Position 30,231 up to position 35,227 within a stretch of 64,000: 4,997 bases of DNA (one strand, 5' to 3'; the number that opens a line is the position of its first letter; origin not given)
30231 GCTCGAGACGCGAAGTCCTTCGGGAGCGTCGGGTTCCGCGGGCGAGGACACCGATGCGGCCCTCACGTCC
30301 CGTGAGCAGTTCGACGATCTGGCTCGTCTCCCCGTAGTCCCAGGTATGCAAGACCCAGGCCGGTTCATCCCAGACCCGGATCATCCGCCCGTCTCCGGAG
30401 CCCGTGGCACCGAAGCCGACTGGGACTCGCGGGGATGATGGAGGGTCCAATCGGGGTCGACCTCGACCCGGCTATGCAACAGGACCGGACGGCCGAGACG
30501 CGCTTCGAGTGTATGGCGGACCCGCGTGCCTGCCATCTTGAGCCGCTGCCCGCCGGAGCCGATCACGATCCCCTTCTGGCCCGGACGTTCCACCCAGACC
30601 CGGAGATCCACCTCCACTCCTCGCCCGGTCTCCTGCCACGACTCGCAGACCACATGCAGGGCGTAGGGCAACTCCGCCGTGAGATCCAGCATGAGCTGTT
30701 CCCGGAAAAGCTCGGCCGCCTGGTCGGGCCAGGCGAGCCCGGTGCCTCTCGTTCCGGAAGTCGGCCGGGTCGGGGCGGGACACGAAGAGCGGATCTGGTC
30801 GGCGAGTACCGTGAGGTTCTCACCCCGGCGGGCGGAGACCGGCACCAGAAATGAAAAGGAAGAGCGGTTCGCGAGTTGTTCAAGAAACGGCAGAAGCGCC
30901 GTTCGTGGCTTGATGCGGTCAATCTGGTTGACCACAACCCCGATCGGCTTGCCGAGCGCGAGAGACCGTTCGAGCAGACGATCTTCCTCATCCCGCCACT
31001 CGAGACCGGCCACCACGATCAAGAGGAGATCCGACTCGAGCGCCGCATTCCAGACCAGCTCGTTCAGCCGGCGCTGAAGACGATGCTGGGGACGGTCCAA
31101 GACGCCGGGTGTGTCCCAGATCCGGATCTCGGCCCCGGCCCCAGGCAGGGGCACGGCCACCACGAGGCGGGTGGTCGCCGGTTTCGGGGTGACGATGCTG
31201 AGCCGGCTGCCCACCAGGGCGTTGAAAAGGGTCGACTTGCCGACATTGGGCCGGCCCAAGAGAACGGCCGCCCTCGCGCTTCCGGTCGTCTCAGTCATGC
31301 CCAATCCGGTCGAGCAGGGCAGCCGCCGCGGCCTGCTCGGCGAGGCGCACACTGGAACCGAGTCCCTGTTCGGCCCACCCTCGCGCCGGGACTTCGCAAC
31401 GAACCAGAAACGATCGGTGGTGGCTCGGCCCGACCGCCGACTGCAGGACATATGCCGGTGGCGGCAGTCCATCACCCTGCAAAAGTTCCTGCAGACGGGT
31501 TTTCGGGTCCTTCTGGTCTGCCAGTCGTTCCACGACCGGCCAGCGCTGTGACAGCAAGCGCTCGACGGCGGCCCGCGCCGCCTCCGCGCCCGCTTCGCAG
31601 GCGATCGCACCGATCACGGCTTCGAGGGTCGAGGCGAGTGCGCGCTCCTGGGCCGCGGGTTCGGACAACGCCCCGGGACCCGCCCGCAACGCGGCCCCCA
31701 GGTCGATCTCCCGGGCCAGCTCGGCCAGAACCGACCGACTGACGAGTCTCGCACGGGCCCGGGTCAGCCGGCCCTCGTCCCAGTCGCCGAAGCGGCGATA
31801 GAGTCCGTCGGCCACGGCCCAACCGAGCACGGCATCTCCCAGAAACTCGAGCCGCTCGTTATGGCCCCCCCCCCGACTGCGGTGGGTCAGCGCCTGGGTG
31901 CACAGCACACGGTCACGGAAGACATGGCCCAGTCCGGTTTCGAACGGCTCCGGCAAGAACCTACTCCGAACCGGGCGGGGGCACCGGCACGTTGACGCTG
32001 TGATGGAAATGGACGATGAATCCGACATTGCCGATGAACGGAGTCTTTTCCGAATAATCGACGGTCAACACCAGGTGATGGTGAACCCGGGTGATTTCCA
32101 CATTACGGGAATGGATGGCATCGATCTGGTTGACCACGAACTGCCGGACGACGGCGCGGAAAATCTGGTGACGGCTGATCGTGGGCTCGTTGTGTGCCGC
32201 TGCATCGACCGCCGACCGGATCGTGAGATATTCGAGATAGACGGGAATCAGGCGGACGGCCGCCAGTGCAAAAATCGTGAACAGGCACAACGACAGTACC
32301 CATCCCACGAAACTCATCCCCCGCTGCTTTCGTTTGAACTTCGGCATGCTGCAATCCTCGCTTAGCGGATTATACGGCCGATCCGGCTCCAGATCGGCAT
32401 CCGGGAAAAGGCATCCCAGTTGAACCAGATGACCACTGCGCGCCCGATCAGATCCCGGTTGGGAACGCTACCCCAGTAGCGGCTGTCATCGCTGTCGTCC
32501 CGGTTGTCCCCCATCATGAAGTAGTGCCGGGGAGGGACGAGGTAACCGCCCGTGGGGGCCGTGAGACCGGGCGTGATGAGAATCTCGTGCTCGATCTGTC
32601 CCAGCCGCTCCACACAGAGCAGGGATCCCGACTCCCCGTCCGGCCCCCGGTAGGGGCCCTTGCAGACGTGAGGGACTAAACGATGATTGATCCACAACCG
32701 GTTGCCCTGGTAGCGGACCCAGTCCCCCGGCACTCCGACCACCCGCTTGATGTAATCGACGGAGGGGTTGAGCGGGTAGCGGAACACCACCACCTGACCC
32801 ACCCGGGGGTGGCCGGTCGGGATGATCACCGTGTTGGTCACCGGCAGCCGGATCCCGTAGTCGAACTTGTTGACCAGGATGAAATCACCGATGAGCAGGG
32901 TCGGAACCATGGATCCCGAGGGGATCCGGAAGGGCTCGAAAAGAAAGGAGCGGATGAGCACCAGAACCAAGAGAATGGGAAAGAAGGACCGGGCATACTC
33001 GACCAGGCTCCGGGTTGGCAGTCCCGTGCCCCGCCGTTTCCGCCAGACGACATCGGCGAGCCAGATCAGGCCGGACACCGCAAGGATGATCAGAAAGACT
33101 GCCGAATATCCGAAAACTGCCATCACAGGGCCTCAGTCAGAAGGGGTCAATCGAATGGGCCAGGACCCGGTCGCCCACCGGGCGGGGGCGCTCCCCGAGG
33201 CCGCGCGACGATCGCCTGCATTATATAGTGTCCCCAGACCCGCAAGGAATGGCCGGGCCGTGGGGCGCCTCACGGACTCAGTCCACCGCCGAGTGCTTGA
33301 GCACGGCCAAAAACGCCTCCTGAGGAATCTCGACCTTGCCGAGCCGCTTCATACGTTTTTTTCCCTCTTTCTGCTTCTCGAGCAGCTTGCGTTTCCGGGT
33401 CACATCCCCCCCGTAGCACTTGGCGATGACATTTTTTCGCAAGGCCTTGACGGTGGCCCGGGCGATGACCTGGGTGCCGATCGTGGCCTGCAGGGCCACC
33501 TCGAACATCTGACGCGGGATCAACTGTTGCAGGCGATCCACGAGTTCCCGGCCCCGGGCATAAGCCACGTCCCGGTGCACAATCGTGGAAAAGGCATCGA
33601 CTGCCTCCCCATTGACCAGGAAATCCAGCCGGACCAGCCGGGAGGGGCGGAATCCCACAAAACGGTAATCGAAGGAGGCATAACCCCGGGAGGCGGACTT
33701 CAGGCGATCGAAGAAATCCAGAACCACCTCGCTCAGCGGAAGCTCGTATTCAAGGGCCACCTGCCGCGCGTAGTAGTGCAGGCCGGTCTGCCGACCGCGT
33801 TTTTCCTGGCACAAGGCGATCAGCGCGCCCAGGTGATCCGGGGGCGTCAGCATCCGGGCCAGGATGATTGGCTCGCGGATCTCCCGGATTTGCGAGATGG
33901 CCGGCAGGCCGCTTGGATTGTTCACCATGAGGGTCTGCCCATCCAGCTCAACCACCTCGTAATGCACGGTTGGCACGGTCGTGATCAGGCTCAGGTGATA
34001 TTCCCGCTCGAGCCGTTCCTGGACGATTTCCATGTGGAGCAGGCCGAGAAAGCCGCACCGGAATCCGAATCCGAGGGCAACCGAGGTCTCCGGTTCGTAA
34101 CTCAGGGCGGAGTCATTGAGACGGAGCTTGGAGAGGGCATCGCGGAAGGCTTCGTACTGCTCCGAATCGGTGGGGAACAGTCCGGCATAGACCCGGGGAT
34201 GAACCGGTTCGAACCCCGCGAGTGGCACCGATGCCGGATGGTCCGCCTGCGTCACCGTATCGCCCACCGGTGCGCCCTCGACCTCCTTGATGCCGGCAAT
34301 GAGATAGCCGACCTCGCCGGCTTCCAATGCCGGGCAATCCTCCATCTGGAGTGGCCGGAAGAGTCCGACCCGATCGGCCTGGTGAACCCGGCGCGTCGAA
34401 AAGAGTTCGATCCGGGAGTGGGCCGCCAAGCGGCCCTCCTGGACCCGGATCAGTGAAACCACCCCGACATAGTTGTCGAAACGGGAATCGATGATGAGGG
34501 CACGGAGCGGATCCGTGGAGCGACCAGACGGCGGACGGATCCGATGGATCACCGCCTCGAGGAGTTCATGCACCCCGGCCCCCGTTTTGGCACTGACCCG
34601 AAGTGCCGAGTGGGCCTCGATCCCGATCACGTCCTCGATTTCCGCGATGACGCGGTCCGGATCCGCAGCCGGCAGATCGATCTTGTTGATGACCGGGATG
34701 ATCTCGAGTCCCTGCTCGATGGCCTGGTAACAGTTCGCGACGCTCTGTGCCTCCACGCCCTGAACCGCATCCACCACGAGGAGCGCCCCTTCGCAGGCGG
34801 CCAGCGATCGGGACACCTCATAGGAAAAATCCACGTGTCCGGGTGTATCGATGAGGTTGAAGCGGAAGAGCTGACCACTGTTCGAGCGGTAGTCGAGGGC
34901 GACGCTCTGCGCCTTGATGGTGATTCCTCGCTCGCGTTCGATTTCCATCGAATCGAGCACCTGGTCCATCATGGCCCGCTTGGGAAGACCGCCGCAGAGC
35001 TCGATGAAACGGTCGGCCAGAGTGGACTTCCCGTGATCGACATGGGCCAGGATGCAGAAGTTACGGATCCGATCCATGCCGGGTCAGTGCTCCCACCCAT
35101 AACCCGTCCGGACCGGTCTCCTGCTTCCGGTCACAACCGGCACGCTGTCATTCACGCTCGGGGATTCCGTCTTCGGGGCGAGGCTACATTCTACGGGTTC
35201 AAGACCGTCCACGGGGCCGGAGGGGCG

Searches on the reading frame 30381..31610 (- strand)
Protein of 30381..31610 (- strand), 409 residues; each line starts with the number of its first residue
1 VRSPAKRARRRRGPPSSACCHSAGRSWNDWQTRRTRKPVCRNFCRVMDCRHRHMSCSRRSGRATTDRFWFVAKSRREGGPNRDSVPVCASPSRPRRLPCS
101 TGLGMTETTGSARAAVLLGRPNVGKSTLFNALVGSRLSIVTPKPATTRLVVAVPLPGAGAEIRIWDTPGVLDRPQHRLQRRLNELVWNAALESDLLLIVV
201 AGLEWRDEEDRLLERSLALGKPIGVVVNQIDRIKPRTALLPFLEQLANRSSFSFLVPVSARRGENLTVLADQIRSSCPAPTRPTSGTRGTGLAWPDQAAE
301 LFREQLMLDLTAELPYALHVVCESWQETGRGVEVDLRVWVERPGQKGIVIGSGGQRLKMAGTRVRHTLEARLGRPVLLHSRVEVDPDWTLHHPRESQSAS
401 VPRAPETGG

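Call 36: search_protein_families(library=pfam, proteins=[window:30381-31610:-], max_evalue=0.0001)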
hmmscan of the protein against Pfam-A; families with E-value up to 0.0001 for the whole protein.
window:30381-31610:- (409 aa): 4 families
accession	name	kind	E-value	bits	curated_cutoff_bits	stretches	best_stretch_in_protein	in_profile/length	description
PF01926.29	MMR_HSR1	-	2.6e-20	73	21.9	1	116-229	3-113/113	50S ribosome-binding GTPase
PF07650.23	KH_2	-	7.3e-12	45.4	22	1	313-388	1-77/78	KH domain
PF02421.24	FeoB_N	-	1.9e-08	34.4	27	1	115-272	3-155/156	Ferrous iron transport protein B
PF00350.29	Dynamin_N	-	1e-05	26.1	27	0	116-150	2-36/168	Dynamin family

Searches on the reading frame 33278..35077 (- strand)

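Call 36: search_protein_families(library=pfam, proteins=[window:33278-35077:-], max_evalue=0.0001)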
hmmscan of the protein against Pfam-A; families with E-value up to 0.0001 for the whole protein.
window:33278-35077:- (599 aa): 4 families
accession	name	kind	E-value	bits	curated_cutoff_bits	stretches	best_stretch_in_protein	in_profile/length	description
PF00009.33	GTP_EFTU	-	3.7e-54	183.6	26.5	1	3-180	2-186/188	Elongation factor Tu GTP binding domain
PF06421.17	LepA_C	-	2.2e-49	166.5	29.7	1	488-594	1-107/107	GTP-binding protein LepA C-terminus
PF00679.30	EFG_C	-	1.1e-16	61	27.9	1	400-483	2-85/89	Elongation factor G C-terminus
PF03144.31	GTP_EFTU_D2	-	2.9e-06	28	30.3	1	205-276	1-73/73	Elongation factor Tu domain 2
